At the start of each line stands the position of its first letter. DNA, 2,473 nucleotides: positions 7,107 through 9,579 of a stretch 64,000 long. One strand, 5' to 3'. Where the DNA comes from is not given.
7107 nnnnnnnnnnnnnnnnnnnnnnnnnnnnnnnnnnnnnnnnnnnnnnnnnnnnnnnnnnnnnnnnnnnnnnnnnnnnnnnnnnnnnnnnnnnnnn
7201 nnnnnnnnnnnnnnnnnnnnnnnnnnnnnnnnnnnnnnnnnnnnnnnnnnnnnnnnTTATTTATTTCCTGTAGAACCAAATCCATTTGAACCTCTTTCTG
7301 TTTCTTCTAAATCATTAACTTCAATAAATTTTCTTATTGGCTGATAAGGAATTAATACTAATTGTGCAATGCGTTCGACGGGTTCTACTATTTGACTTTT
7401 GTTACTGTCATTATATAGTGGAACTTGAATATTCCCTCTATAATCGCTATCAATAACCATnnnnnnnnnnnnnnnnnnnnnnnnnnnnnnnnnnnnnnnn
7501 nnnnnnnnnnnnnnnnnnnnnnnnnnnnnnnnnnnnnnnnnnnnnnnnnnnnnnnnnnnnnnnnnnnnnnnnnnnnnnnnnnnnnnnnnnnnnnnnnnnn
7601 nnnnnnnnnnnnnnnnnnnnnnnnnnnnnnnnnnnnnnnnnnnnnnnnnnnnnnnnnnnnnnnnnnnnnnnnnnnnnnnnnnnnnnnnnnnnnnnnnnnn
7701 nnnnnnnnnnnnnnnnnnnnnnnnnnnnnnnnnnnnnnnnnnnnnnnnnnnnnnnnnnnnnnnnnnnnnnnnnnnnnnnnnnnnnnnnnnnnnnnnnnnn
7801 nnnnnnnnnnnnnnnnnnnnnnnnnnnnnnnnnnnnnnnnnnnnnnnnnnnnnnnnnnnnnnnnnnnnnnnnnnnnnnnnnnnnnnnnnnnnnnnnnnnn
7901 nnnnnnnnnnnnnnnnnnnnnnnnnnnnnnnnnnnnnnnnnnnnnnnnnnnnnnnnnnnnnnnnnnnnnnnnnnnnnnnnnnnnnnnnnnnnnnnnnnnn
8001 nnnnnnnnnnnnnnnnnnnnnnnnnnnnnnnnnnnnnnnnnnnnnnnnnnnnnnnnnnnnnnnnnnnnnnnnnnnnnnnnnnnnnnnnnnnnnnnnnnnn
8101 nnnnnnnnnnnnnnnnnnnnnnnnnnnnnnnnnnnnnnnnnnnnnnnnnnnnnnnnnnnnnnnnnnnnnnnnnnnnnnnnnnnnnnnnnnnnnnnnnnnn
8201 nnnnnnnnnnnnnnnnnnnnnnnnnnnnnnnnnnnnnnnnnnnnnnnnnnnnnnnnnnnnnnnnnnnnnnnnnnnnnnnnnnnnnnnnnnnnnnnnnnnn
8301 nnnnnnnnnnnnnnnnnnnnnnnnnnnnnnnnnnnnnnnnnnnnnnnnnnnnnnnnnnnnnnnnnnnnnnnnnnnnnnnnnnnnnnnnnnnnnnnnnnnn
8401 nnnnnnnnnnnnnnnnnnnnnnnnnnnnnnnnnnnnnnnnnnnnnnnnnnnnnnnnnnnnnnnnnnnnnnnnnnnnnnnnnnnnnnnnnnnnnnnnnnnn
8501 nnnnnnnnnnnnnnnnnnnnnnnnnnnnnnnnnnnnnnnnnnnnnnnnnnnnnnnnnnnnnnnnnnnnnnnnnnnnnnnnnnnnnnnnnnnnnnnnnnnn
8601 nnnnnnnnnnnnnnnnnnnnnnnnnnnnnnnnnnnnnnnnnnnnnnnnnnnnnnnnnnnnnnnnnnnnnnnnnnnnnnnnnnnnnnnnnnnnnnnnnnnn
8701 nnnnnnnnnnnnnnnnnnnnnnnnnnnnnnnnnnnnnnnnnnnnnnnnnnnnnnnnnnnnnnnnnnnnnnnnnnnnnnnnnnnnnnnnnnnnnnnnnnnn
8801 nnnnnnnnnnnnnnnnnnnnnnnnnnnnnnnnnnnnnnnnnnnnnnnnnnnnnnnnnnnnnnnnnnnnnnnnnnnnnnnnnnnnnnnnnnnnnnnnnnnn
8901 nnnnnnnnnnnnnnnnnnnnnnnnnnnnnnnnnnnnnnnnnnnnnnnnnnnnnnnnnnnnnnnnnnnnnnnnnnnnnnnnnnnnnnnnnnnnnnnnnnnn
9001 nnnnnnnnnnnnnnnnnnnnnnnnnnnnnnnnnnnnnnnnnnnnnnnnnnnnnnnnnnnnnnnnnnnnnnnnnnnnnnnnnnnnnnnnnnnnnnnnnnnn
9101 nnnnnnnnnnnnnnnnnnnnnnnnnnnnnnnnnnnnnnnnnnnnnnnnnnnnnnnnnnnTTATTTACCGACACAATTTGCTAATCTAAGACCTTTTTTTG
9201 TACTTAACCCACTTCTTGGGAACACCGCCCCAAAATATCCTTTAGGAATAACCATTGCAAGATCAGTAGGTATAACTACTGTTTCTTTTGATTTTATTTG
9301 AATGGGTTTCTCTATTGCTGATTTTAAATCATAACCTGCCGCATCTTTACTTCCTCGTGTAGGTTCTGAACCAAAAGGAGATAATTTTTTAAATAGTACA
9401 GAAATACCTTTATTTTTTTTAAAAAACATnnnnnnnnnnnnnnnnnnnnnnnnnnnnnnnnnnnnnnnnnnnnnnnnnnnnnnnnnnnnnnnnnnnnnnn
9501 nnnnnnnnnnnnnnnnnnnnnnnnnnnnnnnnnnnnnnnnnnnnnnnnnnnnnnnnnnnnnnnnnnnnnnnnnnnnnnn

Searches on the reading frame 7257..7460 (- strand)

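Call 76: search_protein_families(library=pfam, proteins=[window:7257-7460:-], max_evalue=0.001)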
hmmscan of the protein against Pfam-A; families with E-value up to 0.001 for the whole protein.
window:7257-7460:- (67 aa): 1 family
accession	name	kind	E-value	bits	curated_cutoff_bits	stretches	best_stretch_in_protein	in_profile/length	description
PF00692.24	dUTPase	-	9.4e-16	58.2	22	1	2-65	67-129/129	dUTPase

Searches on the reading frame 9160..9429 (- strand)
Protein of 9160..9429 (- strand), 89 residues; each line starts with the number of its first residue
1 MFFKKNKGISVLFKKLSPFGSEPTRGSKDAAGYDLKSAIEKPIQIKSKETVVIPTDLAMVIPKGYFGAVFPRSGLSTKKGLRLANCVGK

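Call 76: search_protein_families(library=pfam, proteins=[window:9160-9429:-], max_evalue=0.001)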
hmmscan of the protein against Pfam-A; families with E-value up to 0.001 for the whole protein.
window:9160-9429:- (89 aa): 1 family
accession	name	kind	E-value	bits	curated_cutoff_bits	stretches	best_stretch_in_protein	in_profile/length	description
PF00692.24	dUTPase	-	2.9e-12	46.9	22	1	23-82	6-63/129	dUTPase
